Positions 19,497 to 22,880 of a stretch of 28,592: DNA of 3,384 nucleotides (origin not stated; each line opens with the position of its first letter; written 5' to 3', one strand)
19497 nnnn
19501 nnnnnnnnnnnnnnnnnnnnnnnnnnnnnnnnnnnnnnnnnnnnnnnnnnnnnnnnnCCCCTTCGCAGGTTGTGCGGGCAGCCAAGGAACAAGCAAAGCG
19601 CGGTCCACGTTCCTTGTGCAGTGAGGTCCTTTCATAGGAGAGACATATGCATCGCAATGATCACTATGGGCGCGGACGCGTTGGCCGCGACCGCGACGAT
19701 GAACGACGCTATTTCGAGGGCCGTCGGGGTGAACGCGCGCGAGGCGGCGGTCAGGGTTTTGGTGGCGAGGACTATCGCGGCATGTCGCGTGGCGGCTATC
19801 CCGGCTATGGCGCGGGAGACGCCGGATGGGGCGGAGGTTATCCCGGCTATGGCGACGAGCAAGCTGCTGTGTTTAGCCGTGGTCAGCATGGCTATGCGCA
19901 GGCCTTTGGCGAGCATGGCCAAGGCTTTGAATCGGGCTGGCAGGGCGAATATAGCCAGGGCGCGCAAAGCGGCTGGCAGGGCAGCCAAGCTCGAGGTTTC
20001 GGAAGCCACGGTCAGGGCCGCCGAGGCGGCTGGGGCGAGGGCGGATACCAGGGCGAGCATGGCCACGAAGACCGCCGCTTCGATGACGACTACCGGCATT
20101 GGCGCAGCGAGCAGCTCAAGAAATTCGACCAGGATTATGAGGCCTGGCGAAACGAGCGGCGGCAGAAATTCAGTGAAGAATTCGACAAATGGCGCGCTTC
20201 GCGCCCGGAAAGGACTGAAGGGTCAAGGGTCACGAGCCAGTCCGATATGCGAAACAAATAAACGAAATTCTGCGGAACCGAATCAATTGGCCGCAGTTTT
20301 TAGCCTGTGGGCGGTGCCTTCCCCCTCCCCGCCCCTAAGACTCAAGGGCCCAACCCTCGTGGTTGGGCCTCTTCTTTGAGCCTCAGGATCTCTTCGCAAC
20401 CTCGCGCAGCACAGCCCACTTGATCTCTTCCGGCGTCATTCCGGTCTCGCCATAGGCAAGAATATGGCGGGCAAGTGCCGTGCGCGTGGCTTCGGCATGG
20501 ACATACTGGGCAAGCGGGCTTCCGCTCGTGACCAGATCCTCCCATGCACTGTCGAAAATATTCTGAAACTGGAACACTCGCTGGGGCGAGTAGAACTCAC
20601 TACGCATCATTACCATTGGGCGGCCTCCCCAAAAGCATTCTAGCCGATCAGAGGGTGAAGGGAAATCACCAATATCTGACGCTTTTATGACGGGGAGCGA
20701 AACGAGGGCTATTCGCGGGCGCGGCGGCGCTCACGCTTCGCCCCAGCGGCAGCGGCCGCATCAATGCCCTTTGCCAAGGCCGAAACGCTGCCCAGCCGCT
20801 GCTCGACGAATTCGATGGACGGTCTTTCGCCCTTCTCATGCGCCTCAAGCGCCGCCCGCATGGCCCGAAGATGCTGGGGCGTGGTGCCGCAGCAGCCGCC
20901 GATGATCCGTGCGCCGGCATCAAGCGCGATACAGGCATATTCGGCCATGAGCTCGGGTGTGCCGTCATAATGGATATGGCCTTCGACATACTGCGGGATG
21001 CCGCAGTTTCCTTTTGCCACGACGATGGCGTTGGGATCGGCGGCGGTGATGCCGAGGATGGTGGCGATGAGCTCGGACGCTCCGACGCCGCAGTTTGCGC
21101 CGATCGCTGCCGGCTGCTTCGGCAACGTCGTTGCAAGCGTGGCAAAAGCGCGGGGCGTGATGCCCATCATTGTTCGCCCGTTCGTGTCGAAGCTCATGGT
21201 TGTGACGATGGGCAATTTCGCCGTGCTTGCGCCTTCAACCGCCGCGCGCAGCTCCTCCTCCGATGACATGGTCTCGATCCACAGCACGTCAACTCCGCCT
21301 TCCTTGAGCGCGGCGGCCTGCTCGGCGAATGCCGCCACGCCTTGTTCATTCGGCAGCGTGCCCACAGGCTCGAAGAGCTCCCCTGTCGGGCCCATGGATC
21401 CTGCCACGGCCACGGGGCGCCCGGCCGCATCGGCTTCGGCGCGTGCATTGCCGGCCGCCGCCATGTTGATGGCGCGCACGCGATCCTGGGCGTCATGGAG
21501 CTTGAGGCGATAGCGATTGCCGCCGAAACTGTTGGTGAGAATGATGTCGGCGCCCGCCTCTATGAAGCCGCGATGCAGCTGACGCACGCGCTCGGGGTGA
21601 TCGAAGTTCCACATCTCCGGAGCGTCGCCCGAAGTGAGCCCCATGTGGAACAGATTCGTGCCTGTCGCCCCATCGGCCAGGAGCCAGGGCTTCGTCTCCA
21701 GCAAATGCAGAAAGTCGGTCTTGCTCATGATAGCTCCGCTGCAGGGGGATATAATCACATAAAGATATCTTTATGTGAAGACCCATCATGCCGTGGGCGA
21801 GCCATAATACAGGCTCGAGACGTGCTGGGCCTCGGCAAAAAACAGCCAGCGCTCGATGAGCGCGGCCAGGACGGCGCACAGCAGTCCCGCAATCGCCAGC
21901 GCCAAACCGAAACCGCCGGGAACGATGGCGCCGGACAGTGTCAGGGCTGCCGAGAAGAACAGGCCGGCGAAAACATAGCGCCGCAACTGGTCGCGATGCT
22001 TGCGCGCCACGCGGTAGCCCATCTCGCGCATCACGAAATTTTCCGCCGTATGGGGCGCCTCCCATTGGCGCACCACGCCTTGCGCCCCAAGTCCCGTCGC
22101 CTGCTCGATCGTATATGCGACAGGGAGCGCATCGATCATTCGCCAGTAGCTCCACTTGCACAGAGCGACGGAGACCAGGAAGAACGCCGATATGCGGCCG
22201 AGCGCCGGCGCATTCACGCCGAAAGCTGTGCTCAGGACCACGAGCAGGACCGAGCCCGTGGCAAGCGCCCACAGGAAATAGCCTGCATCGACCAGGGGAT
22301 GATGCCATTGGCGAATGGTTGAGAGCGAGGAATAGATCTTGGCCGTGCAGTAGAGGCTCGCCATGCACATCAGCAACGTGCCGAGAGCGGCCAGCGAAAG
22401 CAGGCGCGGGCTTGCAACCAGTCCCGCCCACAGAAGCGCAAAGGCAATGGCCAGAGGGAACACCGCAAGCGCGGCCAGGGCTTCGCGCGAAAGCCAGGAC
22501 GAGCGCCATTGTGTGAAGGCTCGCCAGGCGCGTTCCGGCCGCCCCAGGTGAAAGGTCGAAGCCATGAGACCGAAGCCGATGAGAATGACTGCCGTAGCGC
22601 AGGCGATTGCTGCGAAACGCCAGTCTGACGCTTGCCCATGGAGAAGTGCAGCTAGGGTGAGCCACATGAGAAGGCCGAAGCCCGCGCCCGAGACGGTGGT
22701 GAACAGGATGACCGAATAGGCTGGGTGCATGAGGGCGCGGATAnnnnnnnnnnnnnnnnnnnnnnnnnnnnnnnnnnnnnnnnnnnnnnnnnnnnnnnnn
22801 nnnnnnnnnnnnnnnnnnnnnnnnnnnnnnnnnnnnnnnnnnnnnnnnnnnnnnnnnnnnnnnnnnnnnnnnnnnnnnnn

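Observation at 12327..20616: Dense general-stress island: seven EcfG/sigmaT promoters serve nearly every gene in 8 kb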

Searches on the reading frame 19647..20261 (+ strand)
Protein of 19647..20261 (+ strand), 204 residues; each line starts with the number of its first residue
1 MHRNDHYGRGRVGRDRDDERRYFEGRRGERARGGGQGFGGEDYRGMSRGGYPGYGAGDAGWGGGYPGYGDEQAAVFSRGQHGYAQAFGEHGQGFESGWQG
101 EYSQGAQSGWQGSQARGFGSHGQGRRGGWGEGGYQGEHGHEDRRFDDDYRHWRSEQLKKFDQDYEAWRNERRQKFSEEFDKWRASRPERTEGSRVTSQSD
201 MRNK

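Call 8: search_protein_families(library=pfam, proteins=[window:19647-20261:+], max_evalue=0.01)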
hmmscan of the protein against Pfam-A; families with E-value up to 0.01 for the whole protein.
window:19647-20261:+ (204 aa): 0 families

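Call 24: search_protein_families(library=ncbifam, proteins=[window:19647-20261:+], max_evalue=0.01)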
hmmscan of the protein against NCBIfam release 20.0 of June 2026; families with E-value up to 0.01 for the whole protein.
window:19647-20261:+ (204 aa): 0 families

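Call 54: find_homologous_proteins(query=window:19647-20261:+, max_evalue=0.00001)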
Query window:19647-20261:+ (204 aa): 14 proteins with E <= 0.00001 among 332 candidates.
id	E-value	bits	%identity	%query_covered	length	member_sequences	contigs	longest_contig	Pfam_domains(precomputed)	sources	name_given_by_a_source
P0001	1.0e-45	174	57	83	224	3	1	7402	-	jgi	jgi:hypothetical protein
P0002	1.6e-36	144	54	78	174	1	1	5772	-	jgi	jgi:hypothetical protein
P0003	6.5e-34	136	64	38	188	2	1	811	-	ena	-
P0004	5.8e-33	132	40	100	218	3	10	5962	-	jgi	jgi:hypothetical protein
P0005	3.8e-31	127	48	100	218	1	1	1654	-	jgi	jgi:hypothetical protein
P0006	1.3e-30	125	48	83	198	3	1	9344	-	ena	-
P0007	3.3e-29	120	75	29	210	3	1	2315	-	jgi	jgi:hypothetical protein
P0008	3.8e-27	113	45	78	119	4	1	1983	-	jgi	jgi:hypothetical protein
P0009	1.3e-25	108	56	66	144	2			-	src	-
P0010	9.7e-18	83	86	25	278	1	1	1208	PF03099.25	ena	-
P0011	3.7e-12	64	68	18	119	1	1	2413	-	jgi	jgi:hypothetical protein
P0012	4.8e-9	54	60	21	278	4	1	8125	-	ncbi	ncbi:MAG: hypothetical protein ACK4Z5_03515 [Brevundimonas sp.]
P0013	6.2e-8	51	43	48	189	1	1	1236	-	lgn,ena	-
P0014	2.4e-7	49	74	21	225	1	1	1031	-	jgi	-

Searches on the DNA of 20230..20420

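Call 62: search_rna_families(source=window, start=20230, end=20420, threshold=evalue, max_evalue=10, show_alignments=2)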
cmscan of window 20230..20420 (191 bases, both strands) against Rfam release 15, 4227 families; matches with E-value up to 10: 8.
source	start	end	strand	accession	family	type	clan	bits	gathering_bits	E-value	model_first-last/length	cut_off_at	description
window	20309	20384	+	RF00519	suhB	Gene; sRNA;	CL00108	28.7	41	0.00021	1-77/77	no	Makes More Granules Regulator RNA (mmgR)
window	20252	20289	+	RF01359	CRISPR-DR46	Gene; CRISPR;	-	17.8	50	2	1-38/38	no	CRISPR RNA direct repeat element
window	20315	20376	+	RF02278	Betaproteobacteria_toxic_sRNA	Gene; sRNA;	-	16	50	0.48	1-64/64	no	Betaproteobacteria toxic small RNA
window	20310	20373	-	RF01686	Acido-1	Gene; sRNA;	-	15.4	50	0.69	1-64/64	no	Acido-1 RNA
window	20296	20375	+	RF02344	ar14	Gene; sRNA;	-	14.4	58.8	0.87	1-123/123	no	Alphaproteobacterial ar14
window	20344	20371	-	RF03811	mir-1896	Gene; miRNA;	-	13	100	6.7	1-81/81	no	mir-1896 microRNA precursor family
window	20275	20387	+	RF02115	FAM13A-AS1_2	Gene; lncRNA;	-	11.8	38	2.3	1-110/110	no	FAM13A antisense RNA 1 conserved region 2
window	20318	20367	-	RF01276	sR53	Gene; snRNA; snoRNA; CD-box;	-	11.5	49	1.5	1-60/60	no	Small nucleolar RNA sR53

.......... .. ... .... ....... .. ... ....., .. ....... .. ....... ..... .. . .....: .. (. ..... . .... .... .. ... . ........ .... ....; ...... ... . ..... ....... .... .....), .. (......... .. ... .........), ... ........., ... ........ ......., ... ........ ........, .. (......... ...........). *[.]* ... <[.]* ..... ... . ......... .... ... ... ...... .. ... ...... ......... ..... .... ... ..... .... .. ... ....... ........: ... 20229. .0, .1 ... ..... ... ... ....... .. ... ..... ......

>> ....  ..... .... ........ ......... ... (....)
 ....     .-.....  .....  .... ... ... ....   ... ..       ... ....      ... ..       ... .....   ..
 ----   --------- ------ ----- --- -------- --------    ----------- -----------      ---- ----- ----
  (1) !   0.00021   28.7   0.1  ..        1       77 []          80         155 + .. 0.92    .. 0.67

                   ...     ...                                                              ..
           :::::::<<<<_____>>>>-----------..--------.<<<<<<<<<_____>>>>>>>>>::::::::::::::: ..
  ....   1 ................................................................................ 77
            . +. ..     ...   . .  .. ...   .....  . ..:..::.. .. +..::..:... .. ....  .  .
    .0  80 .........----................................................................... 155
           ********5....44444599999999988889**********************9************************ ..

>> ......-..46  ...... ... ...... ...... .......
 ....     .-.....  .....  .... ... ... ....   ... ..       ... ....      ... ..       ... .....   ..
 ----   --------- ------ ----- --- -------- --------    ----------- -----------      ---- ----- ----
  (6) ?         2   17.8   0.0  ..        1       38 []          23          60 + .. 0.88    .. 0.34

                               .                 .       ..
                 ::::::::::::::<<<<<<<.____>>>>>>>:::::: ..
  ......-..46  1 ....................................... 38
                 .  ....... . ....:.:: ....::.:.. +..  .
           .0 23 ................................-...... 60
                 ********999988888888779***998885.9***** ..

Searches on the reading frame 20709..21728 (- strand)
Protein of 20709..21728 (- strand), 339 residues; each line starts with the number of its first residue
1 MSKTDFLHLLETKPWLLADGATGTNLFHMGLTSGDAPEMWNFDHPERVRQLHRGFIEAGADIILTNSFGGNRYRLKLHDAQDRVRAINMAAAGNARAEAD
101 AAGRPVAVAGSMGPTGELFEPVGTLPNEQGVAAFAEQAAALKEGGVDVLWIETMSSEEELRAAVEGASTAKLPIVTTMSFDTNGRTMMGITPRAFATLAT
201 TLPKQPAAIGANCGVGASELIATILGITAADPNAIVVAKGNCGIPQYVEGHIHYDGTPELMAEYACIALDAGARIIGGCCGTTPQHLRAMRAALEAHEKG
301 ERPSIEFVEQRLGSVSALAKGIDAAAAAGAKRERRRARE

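Call 19: search_protein_families(library=pfam, proteins=[window:20709-21728:-], max_evalue=0.001)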
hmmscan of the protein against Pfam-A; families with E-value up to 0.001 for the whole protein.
window:20709-21728:- (339 aa): 1 family
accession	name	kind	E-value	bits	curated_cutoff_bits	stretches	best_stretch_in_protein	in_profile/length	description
PF02574.22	S-methyl_trans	-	3.6e-65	221.1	22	1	16-294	1-283/283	Homocysteine S-methyltransferase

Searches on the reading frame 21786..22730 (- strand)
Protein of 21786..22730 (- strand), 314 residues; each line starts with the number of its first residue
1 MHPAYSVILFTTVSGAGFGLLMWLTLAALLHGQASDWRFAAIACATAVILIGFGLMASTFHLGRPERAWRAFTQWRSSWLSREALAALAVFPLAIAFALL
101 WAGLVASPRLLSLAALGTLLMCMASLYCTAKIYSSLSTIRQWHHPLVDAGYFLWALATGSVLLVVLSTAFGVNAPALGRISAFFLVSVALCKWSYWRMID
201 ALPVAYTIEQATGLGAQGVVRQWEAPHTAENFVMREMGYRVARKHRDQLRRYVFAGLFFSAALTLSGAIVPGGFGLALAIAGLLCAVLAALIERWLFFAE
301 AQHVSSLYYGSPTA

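Call 19: search_protein_families(library=pfam, proteins=[window:21786-22730:-], max_evalue=0.001)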
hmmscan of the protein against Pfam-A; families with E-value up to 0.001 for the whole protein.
window:21786-22730:- (314 aa): 1 family
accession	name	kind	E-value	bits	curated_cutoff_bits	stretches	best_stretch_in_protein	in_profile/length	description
PF04976.17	DmsC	-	2.1e-21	77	22.3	1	3-191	6-193/275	DMSO reductase anchor subunit (DmsC)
